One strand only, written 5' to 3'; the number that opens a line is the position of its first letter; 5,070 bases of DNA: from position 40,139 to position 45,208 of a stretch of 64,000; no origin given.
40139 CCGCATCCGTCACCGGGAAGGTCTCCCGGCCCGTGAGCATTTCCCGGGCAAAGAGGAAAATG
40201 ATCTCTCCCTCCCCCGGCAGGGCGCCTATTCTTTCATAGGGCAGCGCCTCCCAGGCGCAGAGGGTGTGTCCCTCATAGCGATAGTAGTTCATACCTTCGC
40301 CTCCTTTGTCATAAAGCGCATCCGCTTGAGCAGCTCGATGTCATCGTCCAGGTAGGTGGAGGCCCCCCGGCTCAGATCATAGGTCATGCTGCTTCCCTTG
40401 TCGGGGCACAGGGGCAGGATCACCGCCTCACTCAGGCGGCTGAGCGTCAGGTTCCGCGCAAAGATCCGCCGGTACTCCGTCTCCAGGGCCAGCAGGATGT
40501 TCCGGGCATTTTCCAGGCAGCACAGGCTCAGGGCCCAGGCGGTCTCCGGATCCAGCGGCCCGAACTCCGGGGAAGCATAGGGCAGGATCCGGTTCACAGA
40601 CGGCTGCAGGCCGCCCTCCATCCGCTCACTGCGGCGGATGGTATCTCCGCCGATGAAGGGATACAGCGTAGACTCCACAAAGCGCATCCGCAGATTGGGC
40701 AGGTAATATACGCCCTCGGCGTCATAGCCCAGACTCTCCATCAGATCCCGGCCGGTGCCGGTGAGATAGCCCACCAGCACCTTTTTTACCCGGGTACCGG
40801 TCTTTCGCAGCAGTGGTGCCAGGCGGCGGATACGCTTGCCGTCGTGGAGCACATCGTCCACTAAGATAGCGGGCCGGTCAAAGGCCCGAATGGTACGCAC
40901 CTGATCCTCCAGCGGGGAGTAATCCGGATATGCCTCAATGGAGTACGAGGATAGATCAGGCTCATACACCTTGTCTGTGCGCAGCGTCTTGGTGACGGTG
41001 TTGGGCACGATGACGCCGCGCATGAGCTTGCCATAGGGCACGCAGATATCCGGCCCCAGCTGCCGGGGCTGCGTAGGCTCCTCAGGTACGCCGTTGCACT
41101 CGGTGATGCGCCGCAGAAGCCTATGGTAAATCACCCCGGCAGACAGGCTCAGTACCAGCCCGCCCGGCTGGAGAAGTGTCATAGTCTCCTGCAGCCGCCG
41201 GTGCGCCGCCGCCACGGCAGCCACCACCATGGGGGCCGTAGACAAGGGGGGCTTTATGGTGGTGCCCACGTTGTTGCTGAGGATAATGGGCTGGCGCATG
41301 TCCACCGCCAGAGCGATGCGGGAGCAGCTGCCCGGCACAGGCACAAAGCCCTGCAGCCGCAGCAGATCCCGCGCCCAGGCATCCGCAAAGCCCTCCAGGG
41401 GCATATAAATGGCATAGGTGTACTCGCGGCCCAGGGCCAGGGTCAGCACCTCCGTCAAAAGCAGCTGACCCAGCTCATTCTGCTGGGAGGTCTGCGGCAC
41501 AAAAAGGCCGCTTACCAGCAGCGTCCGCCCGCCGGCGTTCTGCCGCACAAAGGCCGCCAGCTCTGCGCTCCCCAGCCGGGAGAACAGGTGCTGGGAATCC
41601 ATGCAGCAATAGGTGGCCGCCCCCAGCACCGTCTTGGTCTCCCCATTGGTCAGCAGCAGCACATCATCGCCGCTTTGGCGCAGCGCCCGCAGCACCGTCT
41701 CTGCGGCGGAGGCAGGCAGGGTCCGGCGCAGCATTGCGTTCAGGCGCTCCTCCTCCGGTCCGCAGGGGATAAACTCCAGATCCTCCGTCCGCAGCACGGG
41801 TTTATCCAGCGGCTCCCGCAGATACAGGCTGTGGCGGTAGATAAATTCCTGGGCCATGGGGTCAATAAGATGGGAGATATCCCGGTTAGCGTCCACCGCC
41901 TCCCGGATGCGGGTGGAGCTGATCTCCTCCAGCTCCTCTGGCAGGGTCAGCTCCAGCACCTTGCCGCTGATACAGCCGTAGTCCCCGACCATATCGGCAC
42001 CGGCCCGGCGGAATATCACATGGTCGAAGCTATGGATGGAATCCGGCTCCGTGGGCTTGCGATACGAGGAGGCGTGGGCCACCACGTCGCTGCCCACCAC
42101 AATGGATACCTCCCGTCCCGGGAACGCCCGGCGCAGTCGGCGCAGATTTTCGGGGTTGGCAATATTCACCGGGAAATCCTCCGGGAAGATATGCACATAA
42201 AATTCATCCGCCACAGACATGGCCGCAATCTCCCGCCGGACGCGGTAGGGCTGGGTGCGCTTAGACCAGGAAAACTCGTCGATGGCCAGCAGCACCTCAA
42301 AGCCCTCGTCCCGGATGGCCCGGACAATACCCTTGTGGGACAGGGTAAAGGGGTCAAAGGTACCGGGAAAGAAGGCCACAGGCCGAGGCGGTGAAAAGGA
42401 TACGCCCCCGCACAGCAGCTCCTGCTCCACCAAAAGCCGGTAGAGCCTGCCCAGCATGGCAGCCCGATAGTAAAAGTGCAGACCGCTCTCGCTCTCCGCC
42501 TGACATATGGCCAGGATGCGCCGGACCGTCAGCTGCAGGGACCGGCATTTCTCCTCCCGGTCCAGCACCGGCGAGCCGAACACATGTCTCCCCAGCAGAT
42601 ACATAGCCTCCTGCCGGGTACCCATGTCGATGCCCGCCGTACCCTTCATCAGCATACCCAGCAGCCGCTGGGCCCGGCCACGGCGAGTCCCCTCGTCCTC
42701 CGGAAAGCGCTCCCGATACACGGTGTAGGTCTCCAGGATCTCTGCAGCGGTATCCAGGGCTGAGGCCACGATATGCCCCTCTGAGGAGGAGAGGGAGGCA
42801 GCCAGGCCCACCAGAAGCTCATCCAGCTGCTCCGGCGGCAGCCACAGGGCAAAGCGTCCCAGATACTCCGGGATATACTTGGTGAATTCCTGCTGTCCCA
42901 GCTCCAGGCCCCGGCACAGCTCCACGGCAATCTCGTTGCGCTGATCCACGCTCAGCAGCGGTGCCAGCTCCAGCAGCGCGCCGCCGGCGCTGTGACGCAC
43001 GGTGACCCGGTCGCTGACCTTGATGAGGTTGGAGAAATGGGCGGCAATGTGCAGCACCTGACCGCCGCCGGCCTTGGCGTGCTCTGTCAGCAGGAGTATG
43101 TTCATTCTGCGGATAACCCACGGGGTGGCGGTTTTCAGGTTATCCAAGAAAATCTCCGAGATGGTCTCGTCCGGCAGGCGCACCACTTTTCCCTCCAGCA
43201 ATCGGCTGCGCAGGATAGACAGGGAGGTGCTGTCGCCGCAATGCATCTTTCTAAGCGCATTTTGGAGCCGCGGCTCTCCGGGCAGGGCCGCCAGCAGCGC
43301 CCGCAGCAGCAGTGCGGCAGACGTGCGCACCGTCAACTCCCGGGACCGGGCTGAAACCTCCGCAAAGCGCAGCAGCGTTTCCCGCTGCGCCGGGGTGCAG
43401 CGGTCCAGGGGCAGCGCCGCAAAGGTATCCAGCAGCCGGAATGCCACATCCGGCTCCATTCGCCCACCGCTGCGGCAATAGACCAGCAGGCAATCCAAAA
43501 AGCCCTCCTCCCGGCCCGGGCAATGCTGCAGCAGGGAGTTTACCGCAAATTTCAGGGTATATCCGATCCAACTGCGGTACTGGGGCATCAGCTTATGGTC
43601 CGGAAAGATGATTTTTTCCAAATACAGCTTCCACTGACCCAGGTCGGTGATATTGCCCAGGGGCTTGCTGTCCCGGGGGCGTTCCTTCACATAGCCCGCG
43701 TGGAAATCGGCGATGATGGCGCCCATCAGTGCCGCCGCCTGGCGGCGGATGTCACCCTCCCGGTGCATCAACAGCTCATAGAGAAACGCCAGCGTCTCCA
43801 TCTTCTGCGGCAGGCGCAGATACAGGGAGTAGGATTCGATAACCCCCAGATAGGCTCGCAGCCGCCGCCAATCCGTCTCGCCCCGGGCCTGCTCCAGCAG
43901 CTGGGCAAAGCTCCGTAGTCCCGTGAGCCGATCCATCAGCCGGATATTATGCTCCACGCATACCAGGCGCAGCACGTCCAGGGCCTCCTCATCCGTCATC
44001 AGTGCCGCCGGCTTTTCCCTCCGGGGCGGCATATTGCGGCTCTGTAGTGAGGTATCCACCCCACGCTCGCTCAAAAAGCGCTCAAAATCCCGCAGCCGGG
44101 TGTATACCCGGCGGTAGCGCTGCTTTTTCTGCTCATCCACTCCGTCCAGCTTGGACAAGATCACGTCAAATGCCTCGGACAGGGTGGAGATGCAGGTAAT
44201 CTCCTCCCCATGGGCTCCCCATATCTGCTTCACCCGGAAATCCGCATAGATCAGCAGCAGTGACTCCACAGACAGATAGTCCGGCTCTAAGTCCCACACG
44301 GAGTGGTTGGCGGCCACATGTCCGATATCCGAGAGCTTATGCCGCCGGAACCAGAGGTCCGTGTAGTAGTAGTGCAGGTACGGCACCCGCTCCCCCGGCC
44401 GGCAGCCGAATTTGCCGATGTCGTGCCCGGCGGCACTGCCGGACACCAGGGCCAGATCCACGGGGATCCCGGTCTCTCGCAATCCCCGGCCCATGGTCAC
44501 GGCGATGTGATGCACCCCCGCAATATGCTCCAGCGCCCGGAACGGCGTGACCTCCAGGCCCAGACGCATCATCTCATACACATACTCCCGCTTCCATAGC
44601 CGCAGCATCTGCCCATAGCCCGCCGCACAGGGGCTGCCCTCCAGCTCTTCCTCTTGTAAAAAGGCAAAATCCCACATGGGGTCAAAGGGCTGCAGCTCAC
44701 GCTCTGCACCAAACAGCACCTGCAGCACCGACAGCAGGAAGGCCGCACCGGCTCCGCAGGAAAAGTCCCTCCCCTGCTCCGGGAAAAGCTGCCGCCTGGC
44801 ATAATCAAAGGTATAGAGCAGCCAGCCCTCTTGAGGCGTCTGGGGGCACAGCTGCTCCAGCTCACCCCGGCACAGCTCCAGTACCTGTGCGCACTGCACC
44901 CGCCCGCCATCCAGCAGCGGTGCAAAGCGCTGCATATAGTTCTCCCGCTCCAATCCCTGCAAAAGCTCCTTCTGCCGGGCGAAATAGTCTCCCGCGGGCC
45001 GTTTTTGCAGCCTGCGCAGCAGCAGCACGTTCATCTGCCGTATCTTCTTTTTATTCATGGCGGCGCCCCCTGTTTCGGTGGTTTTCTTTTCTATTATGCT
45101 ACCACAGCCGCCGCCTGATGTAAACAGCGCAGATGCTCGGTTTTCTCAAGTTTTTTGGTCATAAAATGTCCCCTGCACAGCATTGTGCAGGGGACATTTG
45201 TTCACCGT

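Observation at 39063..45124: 1589-aa HD / NadD-like / PRTase multidomain enzyme translationally coupled to an extended LDH-like dehydrogenase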

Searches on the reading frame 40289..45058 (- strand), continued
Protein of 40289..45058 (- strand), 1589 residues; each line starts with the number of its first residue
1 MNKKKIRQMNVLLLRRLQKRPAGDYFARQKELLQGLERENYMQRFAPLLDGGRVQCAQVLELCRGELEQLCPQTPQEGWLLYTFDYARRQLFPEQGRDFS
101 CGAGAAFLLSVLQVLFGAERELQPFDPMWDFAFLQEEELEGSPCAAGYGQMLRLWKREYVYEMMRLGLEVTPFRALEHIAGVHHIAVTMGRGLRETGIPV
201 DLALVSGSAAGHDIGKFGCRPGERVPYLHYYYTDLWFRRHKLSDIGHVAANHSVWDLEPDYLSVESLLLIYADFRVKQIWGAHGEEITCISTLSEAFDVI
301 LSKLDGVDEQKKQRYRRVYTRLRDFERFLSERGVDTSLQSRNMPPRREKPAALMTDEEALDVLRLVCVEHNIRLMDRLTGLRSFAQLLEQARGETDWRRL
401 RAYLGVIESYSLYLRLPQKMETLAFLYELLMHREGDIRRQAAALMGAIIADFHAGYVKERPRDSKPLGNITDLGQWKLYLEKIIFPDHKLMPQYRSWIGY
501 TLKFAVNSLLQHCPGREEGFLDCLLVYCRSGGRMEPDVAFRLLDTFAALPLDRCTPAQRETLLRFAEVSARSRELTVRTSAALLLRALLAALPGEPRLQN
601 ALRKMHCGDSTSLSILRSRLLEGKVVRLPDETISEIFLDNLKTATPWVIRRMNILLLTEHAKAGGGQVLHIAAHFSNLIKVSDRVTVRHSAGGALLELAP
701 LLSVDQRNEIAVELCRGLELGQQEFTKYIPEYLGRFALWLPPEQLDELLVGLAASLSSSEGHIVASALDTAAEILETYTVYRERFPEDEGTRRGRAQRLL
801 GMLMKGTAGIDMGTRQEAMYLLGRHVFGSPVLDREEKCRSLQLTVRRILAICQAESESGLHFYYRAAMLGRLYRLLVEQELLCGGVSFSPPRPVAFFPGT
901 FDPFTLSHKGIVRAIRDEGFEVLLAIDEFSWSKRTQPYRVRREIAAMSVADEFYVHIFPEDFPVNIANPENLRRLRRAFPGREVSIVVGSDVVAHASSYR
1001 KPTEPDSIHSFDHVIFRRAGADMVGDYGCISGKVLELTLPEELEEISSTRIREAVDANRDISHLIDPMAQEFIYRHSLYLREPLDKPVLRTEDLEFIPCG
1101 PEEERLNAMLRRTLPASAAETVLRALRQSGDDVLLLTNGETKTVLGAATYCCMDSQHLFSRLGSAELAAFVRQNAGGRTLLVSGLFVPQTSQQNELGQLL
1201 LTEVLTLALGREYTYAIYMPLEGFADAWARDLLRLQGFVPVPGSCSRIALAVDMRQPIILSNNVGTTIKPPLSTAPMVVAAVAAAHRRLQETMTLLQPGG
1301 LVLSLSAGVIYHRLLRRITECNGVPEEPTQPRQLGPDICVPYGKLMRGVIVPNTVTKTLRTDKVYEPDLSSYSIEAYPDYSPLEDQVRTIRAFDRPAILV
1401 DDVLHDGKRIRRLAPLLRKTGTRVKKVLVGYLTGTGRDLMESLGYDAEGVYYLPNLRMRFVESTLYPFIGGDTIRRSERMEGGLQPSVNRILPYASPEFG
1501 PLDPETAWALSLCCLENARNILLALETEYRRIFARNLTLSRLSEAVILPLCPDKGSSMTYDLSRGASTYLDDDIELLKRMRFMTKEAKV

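Call 9: search_solved_structures(query=window:40289-45058:-, max_evalue=1, show_alignments=2)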
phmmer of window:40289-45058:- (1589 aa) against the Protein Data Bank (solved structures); distinct sequences matched with E-value up to 1: 8.
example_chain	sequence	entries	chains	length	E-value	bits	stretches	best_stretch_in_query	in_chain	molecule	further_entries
3h05_A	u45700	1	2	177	0.061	14.2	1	893-999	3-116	uncharacterized protein VPA0413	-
1kqn_A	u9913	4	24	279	0.066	14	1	1044-1086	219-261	NICOTINAMIDE MONONUCLEOTIDE ADENYLYL TRANSFERASE | Nicotinamide/nicotinic acid mononucleotide adenylyltransferase 1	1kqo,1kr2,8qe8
1kku_A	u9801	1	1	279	0.069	14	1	1044-1086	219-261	NICOTINAMIDE MONONUCLEOTIDE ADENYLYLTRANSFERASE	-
1gzu_A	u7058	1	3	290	0.07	14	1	1044-1086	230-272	NICOTINAMIDE MONONUCLEOTIDE ADENYLYL TRANSFERASE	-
8aih_A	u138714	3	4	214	0.53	11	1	892-1079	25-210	Probable nicotinate-nucleotide adenylyltransferase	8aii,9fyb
4f3r_A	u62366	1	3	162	0.55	11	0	891-916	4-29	Phosphopantetheine adenylyltransferase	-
3pxu_A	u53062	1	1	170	0.58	10.9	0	893-924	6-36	Phosphopantetheine adenylyltransferase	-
3k9w_A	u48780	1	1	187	0.61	10.8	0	893-924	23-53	Phosphopantetheine adenylyltransferase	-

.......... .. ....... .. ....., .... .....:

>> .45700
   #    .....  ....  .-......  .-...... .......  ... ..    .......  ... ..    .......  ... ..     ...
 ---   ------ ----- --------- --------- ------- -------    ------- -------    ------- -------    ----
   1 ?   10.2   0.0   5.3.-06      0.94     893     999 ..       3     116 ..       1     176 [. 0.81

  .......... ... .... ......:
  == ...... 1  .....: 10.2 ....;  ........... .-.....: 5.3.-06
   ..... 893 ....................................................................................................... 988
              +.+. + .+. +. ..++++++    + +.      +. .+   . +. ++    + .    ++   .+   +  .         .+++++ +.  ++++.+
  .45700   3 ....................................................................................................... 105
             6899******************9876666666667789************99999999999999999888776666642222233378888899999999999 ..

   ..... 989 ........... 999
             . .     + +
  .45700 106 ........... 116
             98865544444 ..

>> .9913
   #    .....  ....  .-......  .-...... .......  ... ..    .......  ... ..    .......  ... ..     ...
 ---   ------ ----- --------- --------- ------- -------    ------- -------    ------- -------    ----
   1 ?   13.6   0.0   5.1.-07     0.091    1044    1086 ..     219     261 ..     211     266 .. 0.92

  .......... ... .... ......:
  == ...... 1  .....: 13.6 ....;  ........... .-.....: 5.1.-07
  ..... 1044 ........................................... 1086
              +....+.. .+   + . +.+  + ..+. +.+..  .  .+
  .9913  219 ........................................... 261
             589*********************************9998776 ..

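Call 18: list_cluster_members(proteins=[P0001, P0004, P0038])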
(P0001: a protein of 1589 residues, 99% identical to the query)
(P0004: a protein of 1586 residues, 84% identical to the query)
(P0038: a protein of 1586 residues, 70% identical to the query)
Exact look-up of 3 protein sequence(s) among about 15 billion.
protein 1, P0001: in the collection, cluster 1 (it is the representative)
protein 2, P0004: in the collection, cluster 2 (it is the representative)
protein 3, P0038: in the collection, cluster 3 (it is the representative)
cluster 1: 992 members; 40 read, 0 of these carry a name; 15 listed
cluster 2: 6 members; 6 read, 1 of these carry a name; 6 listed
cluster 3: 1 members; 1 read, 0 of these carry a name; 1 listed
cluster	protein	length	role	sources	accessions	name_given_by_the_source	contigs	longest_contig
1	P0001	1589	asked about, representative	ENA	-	-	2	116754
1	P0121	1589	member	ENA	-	-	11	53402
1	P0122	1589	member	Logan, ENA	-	-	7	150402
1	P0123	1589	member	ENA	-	-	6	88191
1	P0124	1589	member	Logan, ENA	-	-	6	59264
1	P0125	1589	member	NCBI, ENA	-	-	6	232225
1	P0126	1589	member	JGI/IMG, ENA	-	-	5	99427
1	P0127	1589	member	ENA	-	-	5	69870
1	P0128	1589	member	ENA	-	-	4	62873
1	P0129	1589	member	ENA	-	-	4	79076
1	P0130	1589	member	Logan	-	-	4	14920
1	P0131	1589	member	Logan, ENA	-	-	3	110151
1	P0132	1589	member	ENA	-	-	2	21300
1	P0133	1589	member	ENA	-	-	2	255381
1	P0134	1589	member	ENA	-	-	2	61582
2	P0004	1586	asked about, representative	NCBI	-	-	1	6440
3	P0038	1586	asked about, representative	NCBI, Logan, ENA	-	-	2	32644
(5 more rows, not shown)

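Call 27: search_solved_structures(query=A1, max_evalue=1, show_alignments=0)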
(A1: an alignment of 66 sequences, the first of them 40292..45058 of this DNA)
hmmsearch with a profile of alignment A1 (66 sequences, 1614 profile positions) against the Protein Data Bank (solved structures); distinct sequences matched with E-value up to 1: 53.
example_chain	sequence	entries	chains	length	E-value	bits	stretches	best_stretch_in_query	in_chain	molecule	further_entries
1kku_A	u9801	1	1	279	2e-06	28.8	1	1022-1110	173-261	NICOTINAMIDE MONONUCLEOTIDE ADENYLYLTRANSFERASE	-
1kqn_A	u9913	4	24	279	3.8e-06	27.9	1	1066-1110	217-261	NICOTINAMIDE MONONUCLEOTIDE ADENYLYL TRANSFERASE | Nicotinamide/nicotinic acid mononucleotide adenylyltransferase 1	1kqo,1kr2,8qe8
1gzu_A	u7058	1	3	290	4e-06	27.8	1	1066-1110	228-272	NICOTINAMIDE MONONUCLEOTIDE ADENYLYL TRANSFERASE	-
3h05_A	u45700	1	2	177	4.2e-06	27.7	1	1050-1106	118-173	uncharacterized protein VPA0413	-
2h29_A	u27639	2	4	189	1.8e-05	25.6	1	990-1104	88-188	Probable nicotinate-nucleotide adenylyltransferase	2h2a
1nup_A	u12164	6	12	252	6.3e-05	23.9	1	1002-1112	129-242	FKSG76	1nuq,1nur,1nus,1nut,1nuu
5jbn_A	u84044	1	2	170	0.0018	19.1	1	908-947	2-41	Phosphopantetheine adenylyltransferase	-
4f3r_A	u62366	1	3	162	0.0019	18.9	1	909-933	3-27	Phosphopantetheine adenylyltransferase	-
8vvy_C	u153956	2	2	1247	0.0026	18.5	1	686-843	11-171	Cullin-associated NEDD8-dissociated protein 2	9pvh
8aih_A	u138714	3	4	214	0.0045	17.7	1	1069-1104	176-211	Probable nicotinate-nucleotide adenylyltransferase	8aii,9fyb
1b6t_A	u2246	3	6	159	0.0045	17.7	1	911-947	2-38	PROTEIN (PHOSPHOPANTETHEINE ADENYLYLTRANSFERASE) | PHOSPHOPANTETHEINE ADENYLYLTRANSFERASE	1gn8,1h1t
6cck_A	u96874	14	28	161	0.0046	17.7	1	911-947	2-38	Phosphopantetheine adenylyltransferase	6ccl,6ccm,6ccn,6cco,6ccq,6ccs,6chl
6b7a_A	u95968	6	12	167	0.0049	17.6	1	911-947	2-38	Phosphopantetheine adenylyltransferase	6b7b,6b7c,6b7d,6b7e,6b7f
4ckq_A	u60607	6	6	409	0.0062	17.2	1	314-381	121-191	CARBOHYDRATE BINDING FAMILY 6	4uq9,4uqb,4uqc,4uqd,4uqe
5a6l_A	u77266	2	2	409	0.0062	17.2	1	314-381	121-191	CARBOHYDRATE BINDING FAMILY 6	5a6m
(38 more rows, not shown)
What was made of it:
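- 42404..44038 (-): aa 341-885: HEAT/ARM-like helical solenoid. The family profile hits CAND2 HEAT repeats at E 0.003, in profile positions 686-843 (call 27).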

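Call 33: find_related_loci(query=A1, collection=genome_contigs, flank=7000)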
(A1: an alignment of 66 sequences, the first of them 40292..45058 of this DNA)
Query A1 (1589 aa) in genome_contigs; peptide patterns used: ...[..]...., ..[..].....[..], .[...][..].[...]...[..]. (x = any residue, [..] = any of these).
600 stretches matched a pattern (row limit reached: there are more); 349 encode a relative of the query (tblastn E <= 1e-3); the best 80 are kept; 80 distinct loci.
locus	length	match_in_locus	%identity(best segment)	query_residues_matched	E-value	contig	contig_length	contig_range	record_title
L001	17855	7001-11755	70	1-1581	0e+0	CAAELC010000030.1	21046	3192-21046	MAG TPA_asm: uncultured Oscillospiraceae bacterium, isolate HGM13083, WGS project CAAELC010000000 data, contig: ERS53723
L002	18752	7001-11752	69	1-1581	0e+0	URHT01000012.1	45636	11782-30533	uncultured Clostridiales bacterium isolate UMGS1012 genome assembly, contig: NODE_168_length_45636_cov_6.943178, whole g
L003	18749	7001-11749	70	1-1581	0e+0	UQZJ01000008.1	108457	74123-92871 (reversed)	uncultured Clostridiales bacterium isolate UMGS785 genome assembly, contig: NODE_84_length_108457_cov_9.098541, whole ge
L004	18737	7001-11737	67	1-1581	0e+0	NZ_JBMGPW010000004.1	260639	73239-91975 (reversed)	Vescimonas sanitatis strain MH37-1 scaffold4_size260639, whole genome shotgun sequence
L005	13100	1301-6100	64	1-1585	0e+0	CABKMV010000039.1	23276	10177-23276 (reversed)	uncultured Oscillospiraceae bacterium isolate MGYG-HGUT-01286 genome assembly, contig: NODE_708_length_23276_cov_15.0221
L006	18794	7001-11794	62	1-1585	0e+0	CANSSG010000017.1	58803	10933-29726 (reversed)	MAG TPA_asm: uncultured Clostridia bacterium isolate SRR15730531_bin.82_metawrap_v1.3_MAG genome assembly, contig: NODE.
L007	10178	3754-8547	62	1-1581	0e+0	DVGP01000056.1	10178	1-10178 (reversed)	MAG TPA_asm: Candidatus Pelethomonas intestinigallinarum isolate ChiSjej2B20-3600 ChiSjej2B20M5__C36816_L10178_SRR632309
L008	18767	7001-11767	60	1-1587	0e+0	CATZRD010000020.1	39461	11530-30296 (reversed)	MAG TPA_asm: uncultured Oscillospiraceae bacterium isolate ERR9762711_bin.31_MetaWRAP_v1.3_MAG genome assembly, contig:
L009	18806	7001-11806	54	1-1581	0e+0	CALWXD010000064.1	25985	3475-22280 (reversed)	MAG: uncultured Oscillospiraceae bacterium isolate E06__bin274 genome assembly, contig: E06__k127_989229, whole genome s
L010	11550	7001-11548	55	1-1497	0e+0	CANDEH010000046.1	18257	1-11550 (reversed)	MAG TPA_asm: uncultured Clostridia bacterium isolate ERR6760111_bin.72_metawrap_v1.3_MAG genome assembly, contig: ERZ128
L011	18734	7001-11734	67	1-1581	0e+0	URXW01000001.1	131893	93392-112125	uncultured Clostridiales bacterium isolate UMGS1457 genome assembly, contig: NODE_55_length_131893_cov_16.176194, whole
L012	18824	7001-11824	48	1-1581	0e+0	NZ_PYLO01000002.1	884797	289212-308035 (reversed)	Clostridium fessum strain SNUG30386 scaffold_1, whole genome shotgun sequence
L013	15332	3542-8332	62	1-1585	0e+0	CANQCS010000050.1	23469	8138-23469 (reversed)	MAG: uncultured Oscillospiraceae bacterium isolate Lapin-001__bin13 genome assembly, contig: Lapin-001__NODE_2437_length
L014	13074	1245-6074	49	1-1580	0e+0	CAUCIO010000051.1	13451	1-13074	MAG TPA_asm: uncultured Clostridium sp. isolate ERR9578168_bin.27_MetaWRAP_v1.3_MAG genome assembly, contig: ERZ18533893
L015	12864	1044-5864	49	1-1577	0e+0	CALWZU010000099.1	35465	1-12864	MAG: uncultured Clostridia bacterium isolate E08__bin5 genome assembly, contig: E08__k127_673102, whole genome shotgun s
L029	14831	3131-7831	47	32-1581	0e+0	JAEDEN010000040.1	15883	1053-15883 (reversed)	MAG: Oscillospiraceae bacterium isolate MAG059 NODE_3784_length_15883_cov_13.744567, whole genome shotgun sequence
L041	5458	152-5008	44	1-1589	0e+0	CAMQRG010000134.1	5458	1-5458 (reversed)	MAG TPA_asm: uncultured Clostridia bacterium isolate SRR12270114_bin.25_metawrap_v1.3_MAG genome assembly, contig: NODE.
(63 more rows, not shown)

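Call 54: search_protein_families(library=padloc, proteins=[window:40289-45058:-], max_evalue=0.01)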
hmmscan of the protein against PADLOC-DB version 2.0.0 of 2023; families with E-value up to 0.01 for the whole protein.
window:40289-45058:- (1589 aa): 0 families

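Call 71: find_related_loci(query=A1, collection=viral_contigs, flank=3000)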
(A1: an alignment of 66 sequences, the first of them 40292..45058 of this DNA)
Query A1 (1589 aa) in viral_contigs; peptide patterns used: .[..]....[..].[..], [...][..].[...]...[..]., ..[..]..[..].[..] (x = any residue, [..] = any of these).
81 stretches matched a pattern; 2 encode a relative of the query (tblastn E <= 1e-3); 2 distinct loci.
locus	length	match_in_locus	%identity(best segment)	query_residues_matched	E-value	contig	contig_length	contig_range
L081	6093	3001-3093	55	896-926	1e-6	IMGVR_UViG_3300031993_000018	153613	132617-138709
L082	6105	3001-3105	49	896-930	8e-6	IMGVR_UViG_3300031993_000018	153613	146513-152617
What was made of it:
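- Tried and rejected: Viral contigs gave only two 31-35 residue motif matches (call 71).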

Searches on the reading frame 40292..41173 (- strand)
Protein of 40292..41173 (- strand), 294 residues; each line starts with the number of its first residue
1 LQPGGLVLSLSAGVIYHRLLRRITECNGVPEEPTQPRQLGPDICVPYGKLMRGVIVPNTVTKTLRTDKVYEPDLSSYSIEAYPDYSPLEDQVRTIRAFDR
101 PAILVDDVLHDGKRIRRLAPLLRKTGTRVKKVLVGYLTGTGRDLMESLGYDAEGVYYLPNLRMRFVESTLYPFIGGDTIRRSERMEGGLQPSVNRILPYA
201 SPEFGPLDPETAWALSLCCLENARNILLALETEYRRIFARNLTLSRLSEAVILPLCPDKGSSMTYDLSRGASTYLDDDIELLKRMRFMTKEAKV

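Call 72: search_protein_families(library=pfam, proteins=[window:40292-41173:-], max_evalue=5)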
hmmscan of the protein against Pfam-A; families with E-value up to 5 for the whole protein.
window:40292-41173:- (294 aa): 1 family
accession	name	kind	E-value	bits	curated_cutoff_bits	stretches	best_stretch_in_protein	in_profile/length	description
PF00156.33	Pribosyltran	-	0.15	11.8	26.3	1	102-128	90-116/158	Phosphoribosyl transferase domain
